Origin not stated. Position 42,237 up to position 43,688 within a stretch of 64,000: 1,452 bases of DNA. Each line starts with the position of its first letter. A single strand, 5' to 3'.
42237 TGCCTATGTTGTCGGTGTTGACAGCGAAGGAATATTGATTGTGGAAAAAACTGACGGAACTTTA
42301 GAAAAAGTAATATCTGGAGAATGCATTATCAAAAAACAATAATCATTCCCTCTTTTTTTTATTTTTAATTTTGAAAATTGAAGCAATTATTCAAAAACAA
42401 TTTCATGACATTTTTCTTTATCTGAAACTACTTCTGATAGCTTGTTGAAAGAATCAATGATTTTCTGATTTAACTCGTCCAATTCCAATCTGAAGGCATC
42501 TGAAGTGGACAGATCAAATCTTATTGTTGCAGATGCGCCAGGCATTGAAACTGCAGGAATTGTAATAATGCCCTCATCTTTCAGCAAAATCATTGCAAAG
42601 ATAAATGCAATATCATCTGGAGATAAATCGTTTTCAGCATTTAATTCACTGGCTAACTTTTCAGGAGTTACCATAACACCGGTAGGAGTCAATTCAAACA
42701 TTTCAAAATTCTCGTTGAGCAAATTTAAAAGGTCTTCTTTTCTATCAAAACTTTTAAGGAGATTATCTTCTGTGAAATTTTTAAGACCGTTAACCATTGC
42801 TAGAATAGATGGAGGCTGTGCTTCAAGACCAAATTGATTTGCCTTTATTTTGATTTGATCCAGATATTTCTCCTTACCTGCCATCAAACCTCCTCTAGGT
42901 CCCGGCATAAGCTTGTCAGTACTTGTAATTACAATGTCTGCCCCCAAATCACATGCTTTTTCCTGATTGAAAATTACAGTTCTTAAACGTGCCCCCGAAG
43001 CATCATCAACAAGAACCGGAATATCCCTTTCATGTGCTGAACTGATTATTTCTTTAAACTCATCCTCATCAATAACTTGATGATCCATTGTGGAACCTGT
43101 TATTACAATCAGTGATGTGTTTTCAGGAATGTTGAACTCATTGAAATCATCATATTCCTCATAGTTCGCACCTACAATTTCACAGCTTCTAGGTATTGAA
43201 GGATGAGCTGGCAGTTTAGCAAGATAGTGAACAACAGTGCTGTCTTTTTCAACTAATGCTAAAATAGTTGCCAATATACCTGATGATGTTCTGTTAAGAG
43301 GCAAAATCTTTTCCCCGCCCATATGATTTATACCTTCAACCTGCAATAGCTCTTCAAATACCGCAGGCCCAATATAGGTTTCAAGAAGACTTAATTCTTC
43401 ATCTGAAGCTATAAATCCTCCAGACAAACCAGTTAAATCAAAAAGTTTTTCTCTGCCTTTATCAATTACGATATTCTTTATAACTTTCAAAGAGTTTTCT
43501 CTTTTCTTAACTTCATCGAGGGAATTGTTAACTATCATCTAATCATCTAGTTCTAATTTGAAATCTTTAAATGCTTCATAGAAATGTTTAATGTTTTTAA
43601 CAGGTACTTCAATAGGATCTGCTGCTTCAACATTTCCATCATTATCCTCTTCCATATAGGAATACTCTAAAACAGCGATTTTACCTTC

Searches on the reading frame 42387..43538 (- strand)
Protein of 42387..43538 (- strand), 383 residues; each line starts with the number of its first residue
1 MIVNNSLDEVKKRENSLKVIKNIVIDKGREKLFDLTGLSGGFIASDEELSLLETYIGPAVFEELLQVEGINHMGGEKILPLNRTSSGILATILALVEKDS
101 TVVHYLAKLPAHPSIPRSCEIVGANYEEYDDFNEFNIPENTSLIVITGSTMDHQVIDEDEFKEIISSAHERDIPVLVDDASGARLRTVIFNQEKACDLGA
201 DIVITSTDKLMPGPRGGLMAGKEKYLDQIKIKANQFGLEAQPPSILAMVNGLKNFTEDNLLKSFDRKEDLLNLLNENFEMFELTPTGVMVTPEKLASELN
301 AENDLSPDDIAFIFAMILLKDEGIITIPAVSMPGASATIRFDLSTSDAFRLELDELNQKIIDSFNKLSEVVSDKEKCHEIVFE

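Call 6: search_protein_families(library=pfam, proteins=[window:42387-43538:-], max_evalue=0.01)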
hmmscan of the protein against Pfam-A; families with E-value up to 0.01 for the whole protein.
window:42387-43538:- (383 aa): 7 families
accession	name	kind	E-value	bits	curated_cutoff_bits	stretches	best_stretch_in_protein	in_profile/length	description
PF22583.2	UPF0425_C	-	1.6e-27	95.5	27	1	278-352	2-70/70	UPF0425 C-terminal domain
PF03841.19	SelA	-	6.5e-08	32.4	22.8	1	122-256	119-260/367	L-seryl-tRNA selenium transferase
PF01212.27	Beta_elim_lyase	-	0.00017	21.5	27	1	139-240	127-230/288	Beta-eliminating lyase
PF01053.26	Cys_Met_Meta_PP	-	0.00018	20.6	27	1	137-253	134-246/381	Cys/Met metabolism PLP-dependent enzyme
PF00155.27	Aminotran_1_2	-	0.00043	20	19.7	1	87-343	78-346/361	Aminotransferase class I and II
PF05889.19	SepSecS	-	0.0011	18.2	21.1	1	139-282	153-295/389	O-phosphoseryl-tRNA(Sec) selenium transferase, SepSecS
PF00266.25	Aminotran_5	-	0.0017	17.8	21.5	1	138-229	137-221/371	Aminotransferase class-V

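Call 12: find_encoding_contigs(protein=window:42387-43538:-, flank=10000, max_places=10)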
Protein window:42387-43538:- (383 aa): 1 contig read that carries it; 1 place shown.
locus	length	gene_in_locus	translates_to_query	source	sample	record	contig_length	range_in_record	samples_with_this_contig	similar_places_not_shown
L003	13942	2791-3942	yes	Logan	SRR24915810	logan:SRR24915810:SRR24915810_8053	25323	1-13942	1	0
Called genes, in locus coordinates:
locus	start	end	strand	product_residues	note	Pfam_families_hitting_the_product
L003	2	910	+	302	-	?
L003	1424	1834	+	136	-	-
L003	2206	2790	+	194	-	-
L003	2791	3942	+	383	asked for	PF03841:SelA, PF22583:UPF0425_C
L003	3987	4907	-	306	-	PF03099:BPL_LplA_LipB, PF02237:BPL_C (faint)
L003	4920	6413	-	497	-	PF00289:Biotin_carb_N, PF01071:GARS_A (weak), PF02655:ATP-grasp_3 (faint), PF02786:CPSase_L_D2, PF07478:Dala_Dala_lig_C, PF08443:RimK (faint), PF02785:Biotin_carb_C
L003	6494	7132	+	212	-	PF05175:MTS, PF06325:PrmA, PF13847:Methyltransf_31, PF13649:Methyltransf_25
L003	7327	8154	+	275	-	PF02598:Methyltrn_RNA_3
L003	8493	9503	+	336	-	PF00297:Ribosomal_L3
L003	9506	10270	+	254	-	PF00573:Ribosomal_L4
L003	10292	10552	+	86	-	PF00276:Ribosomal_L23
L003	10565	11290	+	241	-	PF00181:Ribosomal_L2_N, PF03947:Ribosomal_L2_C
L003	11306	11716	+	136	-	PF00203:Ribosomal_S19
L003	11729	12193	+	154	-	PF00237:Ribosomal_L22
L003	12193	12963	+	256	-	PF07650:KH_2, PF00189:Ribosomal_S3_C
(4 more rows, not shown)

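Call 19: find_related_loci(query=window:42387-43538:-, collection=genome_contigs, flank=10000)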
Query window:42387-43538:- (383 aa) in genome_contigs; peptide patterns used: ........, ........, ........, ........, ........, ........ (x = any residue, [..] = any of these).
130 stretches matched a pattern; 74 encode a relative of the query (tblastn E <= 1e-3); 74 distinct loci.
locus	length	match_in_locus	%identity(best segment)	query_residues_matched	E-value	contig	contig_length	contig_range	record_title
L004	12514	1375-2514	81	1-382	0e+0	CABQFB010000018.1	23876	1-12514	MAG TPA_asm: uncultured Methanobrevibacter sp. isolate MGYG-HGUT-00522 genome assembly, contig: GUT_GENOME014311_18, who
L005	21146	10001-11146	76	1-382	0e+0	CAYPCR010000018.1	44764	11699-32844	MAG TPA_asm: uncultured Methanobrevibacter sp. isolate SRP222994_co1_96 genome assembly, contig: NODE_1402_length_44764_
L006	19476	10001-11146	74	1-382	0e+0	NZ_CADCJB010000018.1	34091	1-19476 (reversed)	MAG: uncultured Methanobrevibacter sp. isolate RUG14697, whole genome shotgun sequence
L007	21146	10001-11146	74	1-382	0e+0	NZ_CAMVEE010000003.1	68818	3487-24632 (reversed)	MAG: uncultured Methanobrevibacter sp. isolate SRR8387718_bin.72_metaWRAP_v1.3_MAG ERZ14209544.610, whole genome shotgun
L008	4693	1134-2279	74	1-382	0e+0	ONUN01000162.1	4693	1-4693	uncultured Methanobrevibacter sp. isolate RUG648 genome assembly, contig: scaffold_31348, whole genome shotgun sequence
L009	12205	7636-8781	73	1-382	0e+0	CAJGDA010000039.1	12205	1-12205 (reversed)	uncultured Methanobrevibacter sp. isolate MAG32 genome assembly, contig: k141_128309_length_12205_cov_42.7020, whole gen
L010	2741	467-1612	73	1-382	0e+0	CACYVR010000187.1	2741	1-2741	uncultured Methanobrevibacter sp. isolate RUG12316 genome assembly, contig: RUG12316_asm_187, whole genome shotgun seque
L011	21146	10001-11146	73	1-382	0e+0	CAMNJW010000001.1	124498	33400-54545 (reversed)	MAG: uncultured Methanobrevibacter sp. isolate SRR873597_bin.84_metaWRAP_v1.3_MAG genome assembly, contig: NODE.148_leng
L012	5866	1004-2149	74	1-382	0e+0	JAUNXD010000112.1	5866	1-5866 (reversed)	MAG: Methanobrevibacter sp. isolate S11M_St_18 NODE_3659_length_5866_cov_5.462399, whole genome shotgun sequence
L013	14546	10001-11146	73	1-382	0e+0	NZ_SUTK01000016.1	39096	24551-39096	MAG: Methanobrevibacter thaueri isolate SIG18 NODE_5349_length_39096_cov_1.787754, whole genome shotgun sequence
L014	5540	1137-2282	73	1-382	0e+0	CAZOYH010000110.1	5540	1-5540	MAG TPA_asm: uncultured Methanobrevibacter sp. isolate SRP278969_co1_358 genome assembly, contig: NODE_23815_length_5540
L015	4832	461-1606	71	1-382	0e+0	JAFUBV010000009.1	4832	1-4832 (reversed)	MAG: Methanobrevibacter sp. isolate RGIG4352 Roe_deer_Jejunum-2__c4862, whole genome shotgun sequence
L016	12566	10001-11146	71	1-382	0e+0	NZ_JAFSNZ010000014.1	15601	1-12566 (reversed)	MAG: Methanobrevibacter sp. isolate RGIG3316 Goat_Reticulum-5__c106670, whole genome shotgun sequence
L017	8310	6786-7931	72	1-382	0e+0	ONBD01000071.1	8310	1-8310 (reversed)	uncultured Clostridiales bacterium isolate RUG149 genome assembly, contig: scaffold_6041, whole genome shotgun sequence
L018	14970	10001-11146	73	1-382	0e+0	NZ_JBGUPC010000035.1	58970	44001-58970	MAG: Methanobrevibacter sp. isolate ruminal_MAG_172 ruminal_MAG_172_contig_0035, whole genome shotgun sequence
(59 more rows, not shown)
